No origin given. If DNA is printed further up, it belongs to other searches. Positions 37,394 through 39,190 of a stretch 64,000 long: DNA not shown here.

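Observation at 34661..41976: Candidate undescribed pathway: PLP decarboxylase, ATP-grasp ligase, orphan PLP-like protein and HMW1C-type GT41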

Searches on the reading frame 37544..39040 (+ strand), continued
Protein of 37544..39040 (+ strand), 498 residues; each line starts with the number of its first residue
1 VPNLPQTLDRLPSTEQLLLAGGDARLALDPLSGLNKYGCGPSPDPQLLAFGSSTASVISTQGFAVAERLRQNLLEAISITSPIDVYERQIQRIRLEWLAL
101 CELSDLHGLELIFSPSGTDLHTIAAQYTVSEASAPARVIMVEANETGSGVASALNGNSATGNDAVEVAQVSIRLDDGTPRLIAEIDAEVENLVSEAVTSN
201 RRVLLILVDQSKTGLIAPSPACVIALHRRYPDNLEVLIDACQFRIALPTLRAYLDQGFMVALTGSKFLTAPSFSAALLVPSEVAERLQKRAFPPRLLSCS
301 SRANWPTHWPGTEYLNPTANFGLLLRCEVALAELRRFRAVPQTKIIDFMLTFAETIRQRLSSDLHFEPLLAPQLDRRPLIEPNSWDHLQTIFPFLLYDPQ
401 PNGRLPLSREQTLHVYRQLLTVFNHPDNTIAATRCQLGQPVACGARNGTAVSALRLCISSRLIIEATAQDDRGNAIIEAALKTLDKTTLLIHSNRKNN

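Call 53: find_encoding_contigs(protein=P0379, flank=10000, max_places=1)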
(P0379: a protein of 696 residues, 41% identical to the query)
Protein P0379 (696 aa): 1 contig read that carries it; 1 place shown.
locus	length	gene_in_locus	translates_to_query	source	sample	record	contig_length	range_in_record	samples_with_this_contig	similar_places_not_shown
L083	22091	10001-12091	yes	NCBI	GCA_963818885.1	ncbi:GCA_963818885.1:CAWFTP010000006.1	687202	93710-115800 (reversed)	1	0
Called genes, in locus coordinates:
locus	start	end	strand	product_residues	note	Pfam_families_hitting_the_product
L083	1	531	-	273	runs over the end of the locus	PF00528:BPD_transp_1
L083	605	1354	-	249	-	PF00528:BPD_transp_1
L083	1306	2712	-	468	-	PF01547:SBP_bac_1, PF13416:SBP_bac_8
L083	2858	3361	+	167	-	PF00111:Fer2, PF01799:Fer2_2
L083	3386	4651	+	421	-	PF01315:Ald_Xan_dh_C, PF02738:MoCoBD_1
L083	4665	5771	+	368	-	PF20256:MoCoBD_2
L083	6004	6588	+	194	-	PF00941:FAD_binding_5, PF03450:CO_deh_flav_C (weak)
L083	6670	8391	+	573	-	PF13537:GATase_7 (weak), PF00733:Asn_synthase (faint)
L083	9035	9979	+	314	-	-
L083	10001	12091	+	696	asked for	-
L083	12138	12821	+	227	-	PF05175:MTS (weak), PF13489:Methyltransf_23, PF13847:Methyltransf_31, PF08241:Methyltransf_11, PF08242:Methyltransf_12, PF13649:Methyltransf_25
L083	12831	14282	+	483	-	PF00282:Pyridoxal_deC, PF01212:Beta_elim_lyase (weak)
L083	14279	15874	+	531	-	PF00496:SBP_bac_5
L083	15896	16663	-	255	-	-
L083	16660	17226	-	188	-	PF04542:Sigma70_r2, PF22029:PhyR_sigma2, PF08281:Sigma70_r4_2, PF04545:Sigma70_r4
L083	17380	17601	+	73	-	-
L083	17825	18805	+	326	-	-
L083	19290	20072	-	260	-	PF00106:adh_short, PF08659:KR, PF13561:adh_short_C2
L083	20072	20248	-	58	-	-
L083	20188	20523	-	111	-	PF25137:ADH_Fe_C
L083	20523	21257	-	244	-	PF00465:Fe-ADH, PF13685:Fe-ADH_2 (weak), PF25137:ADH_Fe_C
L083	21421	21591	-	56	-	-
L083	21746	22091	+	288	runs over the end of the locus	-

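Call 54: find_encoding_contigs(protein=P0385, flank=10000, max_places=1)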
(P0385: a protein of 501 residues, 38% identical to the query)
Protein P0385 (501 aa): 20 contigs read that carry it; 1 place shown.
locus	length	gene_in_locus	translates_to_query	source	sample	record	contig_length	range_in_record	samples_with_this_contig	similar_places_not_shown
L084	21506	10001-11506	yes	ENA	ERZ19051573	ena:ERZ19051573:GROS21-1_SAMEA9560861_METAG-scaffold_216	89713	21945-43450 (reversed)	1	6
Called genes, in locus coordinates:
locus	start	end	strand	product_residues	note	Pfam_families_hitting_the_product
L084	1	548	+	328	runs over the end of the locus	PF03401:TctC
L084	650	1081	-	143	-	PF08592:Anthrone_oxy (weak)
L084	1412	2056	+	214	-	PF00881:Nitroreductase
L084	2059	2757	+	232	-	PF00571:CBS, PF04972:BON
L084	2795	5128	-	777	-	PF00690:Cation_ATPase_N (weak), PF00122:E1-E2_ATPase, PF00702:Hydrolase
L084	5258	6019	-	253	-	PF18306:LDcluster4, PF03641:Lysine_decarbox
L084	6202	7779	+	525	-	PF00753:Lactamase_B, PF12706:Lactamase_B_2 (weak), PF10996:Beta-Casp, PF07521:RMMBL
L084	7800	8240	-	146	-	-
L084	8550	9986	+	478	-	PF00282:Pyridoxal_deC, PF01212:Beta_elim_lyase (weak)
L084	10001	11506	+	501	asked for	-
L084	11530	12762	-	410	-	-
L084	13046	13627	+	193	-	PF13442:Cytochrome_CBB3 (faint), PF00034:Cytochrom_C (faint)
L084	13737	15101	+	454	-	PF22807:TrAA12, PF07995:GSDH, PF22807:TrAA12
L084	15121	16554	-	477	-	PF00515:TPR_1 (faint), PF07719:TPR_2 (faint), PF13414:TPR_11 (faint), PF13428:TPR_14 (faint), PF13431:TPR_17 (faint), PF13432:TPR_16 (weak), PF14559:TPR_19 (weak), PF13424:TPR_12 (weak), +1 more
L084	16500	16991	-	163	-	-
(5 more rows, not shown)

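Call 55: find_encoding_contigs(protein=P0353, flank=10000, max_places=1)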
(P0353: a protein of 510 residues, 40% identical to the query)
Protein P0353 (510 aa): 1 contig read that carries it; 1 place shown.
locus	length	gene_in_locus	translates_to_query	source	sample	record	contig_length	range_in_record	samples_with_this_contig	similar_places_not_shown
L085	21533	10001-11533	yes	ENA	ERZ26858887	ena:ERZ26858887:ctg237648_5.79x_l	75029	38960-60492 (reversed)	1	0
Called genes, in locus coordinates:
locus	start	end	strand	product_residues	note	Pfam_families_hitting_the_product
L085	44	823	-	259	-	PF01094:ANF_receptor, PF13433:Peripla_BP_5, PF13458:Peripla_BP_6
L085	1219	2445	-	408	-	-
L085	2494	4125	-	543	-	PF01494:FAD_binding_3, PF21274:Rng_hyd_C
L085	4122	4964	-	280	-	PF01557:FAA_hydrolase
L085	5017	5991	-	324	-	PF07883:Cupin_2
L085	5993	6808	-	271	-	PF00392:GntR, PF07729:FCD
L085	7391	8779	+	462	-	PF00282:Pyridoxal_deC, PF01212:Beta_elim_lyase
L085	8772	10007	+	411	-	-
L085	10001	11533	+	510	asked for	-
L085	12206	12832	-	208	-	PF06776:IalB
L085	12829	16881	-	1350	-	PF18676:MBG_2, PF18657:YDG (weak), PF18676:MBG_2, PF18657:YDG, PF18676:MBG_2, PF18657:YDG, PF18676:MBG_2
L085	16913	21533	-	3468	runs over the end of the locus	PF07581:Glug (faint), PF05342:Peptidase_M26_N (faint)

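Call 76: find_homologous_proteins(query=P0277, max_evalue=1e-20)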
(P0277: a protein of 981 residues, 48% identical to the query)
Query P0277 (981 aa): 1028 proteins with E <= 1e-20 among 8000 candidates; the best 120 are listed.
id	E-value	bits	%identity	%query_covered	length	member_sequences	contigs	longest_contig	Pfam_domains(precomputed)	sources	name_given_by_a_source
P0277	0.0e+0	2205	100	100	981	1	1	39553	PF14559.13,PF13431.13,PF13414.13,PF13371.13,PF00515.35,PF13424.13,PF13432.13,PF13428.13,PF13181.13,PF07719.24,PF13374.13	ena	-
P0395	0.0e+0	1335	63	99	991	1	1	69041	PF13431.13,PF13414.13,PF13176.13,PF13428.13,PF13374.13,PF14559.13,PF13371.13,PF00515.35,PF13424.13,PF13432.13,PF13181.13,PF07719.24,PF13174.13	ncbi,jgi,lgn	-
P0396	3.3e-296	1003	50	99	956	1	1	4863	PF13431.13,PF13414.13,PF13428.13,PF14559.13,PF13371.13,PF00515.35,PF13424.13,PF13432.13,PF13181.13,PF14561.13,PF07719.24,PF13174.13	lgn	-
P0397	1.4e-291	988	50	100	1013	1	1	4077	PF14559.13,PF13431.13,PF13414.13,PF00515.35,PF13432.13,PF13428.13,PF07719.24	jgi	-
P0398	8.8e-290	982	48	99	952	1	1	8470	PF13431.13,PF13414.13,PF13428.13,PF25064.2,PF14559.13,PF24575.2,PF00515.35,PF13424.13,PF13432.13,PF13181.13,PF14561.13,PF07719.24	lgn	-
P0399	1.9e-260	885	46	98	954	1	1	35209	PF13431.13,PF23914.2,PF13414.13,PF13428.13,PF14559.13,PF24575.2,PF00515.35,PF13424.13,PF13432.13,PF13181.13,PF14561.13,PF07719.24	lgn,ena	-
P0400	1.2e-241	823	45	91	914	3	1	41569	PF14559.13,PF13431.13,PF13414.13,PF00515.35,PF13432.13,PF13428.13,PF13181.13,PF07719.24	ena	-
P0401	8.8e-236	803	46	48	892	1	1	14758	PF14559.13,PF13431.13,PF13414.13,PF00515.35,PF13424.13,PF13432.13,PF13428.13,PF13181.13,PF07719.24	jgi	jgi:tetratricopeptide (TPR) repeat protein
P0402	1.8e-235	802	46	48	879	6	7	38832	PF14559.13,PF13431.13,PF13414.13,PF16918.12,PF00515.35,PF13424.13,PF13432.13,PF13428.13,PF13181.13,PF14561.13,PF07719.24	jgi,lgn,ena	-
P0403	1.9e-233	796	44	45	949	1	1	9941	PF14559.13,PF13431.13,PF13414.13,PF00515.35,PF13424.13,PF13432.13,PF13428.13,PF13181.13,PF07719.24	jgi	jgi:tetratricopeptide (TPR) repeat protein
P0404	3.1e-233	795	47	48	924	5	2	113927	PF13431.13,PF13414.13,PF16918.12,PF13176.13,PF13428.13,PF13374.13,PF14559.13,PF00515.35,PF13424.13,PF13432.13,PF13181.13,PF07719.24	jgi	jgi:tetratricopeptide (TPR) repeat protein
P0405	5.9e-232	791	47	48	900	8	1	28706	PF14559.13,PF24575.2,PF13431.13,PF13414.13,PF13432.13,PF13428.13,PF13181.13,PF07719.24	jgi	-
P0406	1.1e-231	790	45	49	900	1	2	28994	PF14559.13,PF13431.13,PF13414.13,PF13432.13,PF13428.13,PF13181.13,PF07719.24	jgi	jgi:tetratricopeptide (TPR) repeat protein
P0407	6.3e-231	787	48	48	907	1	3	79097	PF14559.13,PF24575.2,PF13431.13,PF13414.13,PF00515.35,PF13432.13,PF13428.13,PF13181.13,PF14561.13,PF07719.24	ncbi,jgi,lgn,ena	jgi:tetratricopeptide (TPR) repeat protein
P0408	8.9e-231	787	47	48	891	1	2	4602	PF13431.13,PF13414.13,PF13176.13,PF13428.13,PF13374.13,PF14559.13,PF24575.2,PF13371.13,PF00515.35,PF13424.13,PF13432.13,PF13181.13,PF07719.24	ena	-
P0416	8.2e-227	774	46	48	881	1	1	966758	PF14559.13,PF13431.13,PF14397.12,PF13414.13,PF00515.35,PF13424.13,PF13432.13,PF13428.13,PF13181.13,PF07719.24,PF13374.13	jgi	jgi:tetratricopeptide (TPR) repeat protein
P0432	2.1e-213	729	47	48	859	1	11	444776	PF14559.13,PF13431.13,PF13414.13,PF00515.35,PF13424.13,PF13432.13,PF13428.13,PF13181.13,PF07719.24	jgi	jgi:tetratricopeptide (TPR) repeat protein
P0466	2.1e-165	570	57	48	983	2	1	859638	PF14559.13,PF13431.13,PF00282.26,PF13414.13,PF00515.35,PF13424.13,PF13432.13,PF13428.13,PF13181.13,PF14561.13,PF07719.24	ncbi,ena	-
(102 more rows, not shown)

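Call 77: find_encoding_contigs(protein=P0395, flank=10000, max_places=1)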
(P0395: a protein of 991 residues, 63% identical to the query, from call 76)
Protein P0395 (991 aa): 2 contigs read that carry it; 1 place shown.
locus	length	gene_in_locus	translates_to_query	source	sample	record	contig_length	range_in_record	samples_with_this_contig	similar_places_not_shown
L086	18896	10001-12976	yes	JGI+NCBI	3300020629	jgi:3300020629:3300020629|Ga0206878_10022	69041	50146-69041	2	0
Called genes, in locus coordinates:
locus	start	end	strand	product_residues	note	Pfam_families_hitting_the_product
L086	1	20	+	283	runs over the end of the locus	PF13557:Phenol_MetA_deg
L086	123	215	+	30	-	PF09604:Potass_KdpF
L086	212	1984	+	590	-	PF03814:KdpA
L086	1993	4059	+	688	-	PF00122:E1-E2_ATPase, PF00702:Hydrolase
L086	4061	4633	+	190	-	PF02669:KdpC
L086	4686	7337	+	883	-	PF02702:KdpD, PF00582:Usp, PF13493:DUF4118, PF00512:HisKA, PF02518:HATPase_c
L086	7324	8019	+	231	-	PF00072:Response_reg, PF00486:Trans_reg_C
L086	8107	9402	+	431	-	PF00083:Sugar_tr, PF07690:MFS_1, PF00083:Sugar_tr (weak)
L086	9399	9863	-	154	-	-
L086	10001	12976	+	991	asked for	PF13174:TPR_6 (faint), PF13181:TPR_8 (faint), PF13424:TPR_12 (weak), PF13432:TPR_16, PF14559:TPR_19 (weak), PF00515:TPR_1 (weak), PF07719:TPR_2 (weak), PF13428:TPR_14 (weak), +5 more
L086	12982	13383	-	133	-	PF02261:Asp_decarbox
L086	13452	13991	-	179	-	-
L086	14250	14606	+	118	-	PF00216:Bac_DNA_binding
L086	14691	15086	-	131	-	PF00376:MerR, PF13411:MerR_1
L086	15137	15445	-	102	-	PF18291:HU-HIG (weak), PF00216:Bac_DNA_binding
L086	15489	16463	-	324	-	PF00108:Thiolase_N, PF08545:ACP_syn_III, PF08541:ACP_syn_III_C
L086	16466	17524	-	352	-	PF02504:FA_synthesis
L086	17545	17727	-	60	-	PF01783:Ribosomal_L32p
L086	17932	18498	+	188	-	PF00226:DnaJ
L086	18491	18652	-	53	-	PF27441:MutS_C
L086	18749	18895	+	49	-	?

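Call 78: find_encoding_contigs(protein=P0466, flank=10000, max_places=1)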
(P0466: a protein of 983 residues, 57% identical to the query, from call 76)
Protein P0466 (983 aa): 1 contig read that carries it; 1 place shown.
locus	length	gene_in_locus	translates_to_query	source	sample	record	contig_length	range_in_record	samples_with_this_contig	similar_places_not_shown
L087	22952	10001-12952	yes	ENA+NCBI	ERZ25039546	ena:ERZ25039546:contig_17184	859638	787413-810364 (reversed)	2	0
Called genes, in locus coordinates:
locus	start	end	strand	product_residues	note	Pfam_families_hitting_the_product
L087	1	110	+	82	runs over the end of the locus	PF10459:Peptidase_S46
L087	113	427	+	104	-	PF10459:Peptidase_S46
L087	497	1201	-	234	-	PF13531:SBP_bac_11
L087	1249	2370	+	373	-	PF01381:HTH_3, PF12844:HTH_19 (faint), PF13413:HTH_25 (faint), PF13443:HTH_26, PF13560:HTH_31, PF03466:LysR_substrate (faint), PF12727:PBP_like, PF13531:SBP_bac_11 (weak)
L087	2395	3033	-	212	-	PF01625:PMSR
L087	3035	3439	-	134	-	PF01641:SelR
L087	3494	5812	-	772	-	PF13620:CarboxypepD_reg (weak)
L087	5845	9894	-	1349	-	PF13385:Laminin_G_3, PF14885:GHL15 (faint), PF02018:CBM_4_9, PF25275:Golvesin_C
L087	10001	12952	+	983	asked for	PF00282:Pyridoxal_deC, PF07719:TPR_2 (faint), PF13181:TPR_8 (faint), PF14559:TPR_19 (faint), PF13428:TPR_14 (faint), PF13432:TPR_16 (weak), PF13414:TPR_11 (weak), PF13432:TPR_16, +4 more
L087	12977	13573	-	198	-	-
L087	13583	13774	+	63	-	-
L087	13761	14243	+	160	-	-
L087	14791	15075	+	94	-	PF06325:PrmA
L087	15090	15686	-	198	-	-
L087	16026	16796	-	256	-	PF00149:Metallophos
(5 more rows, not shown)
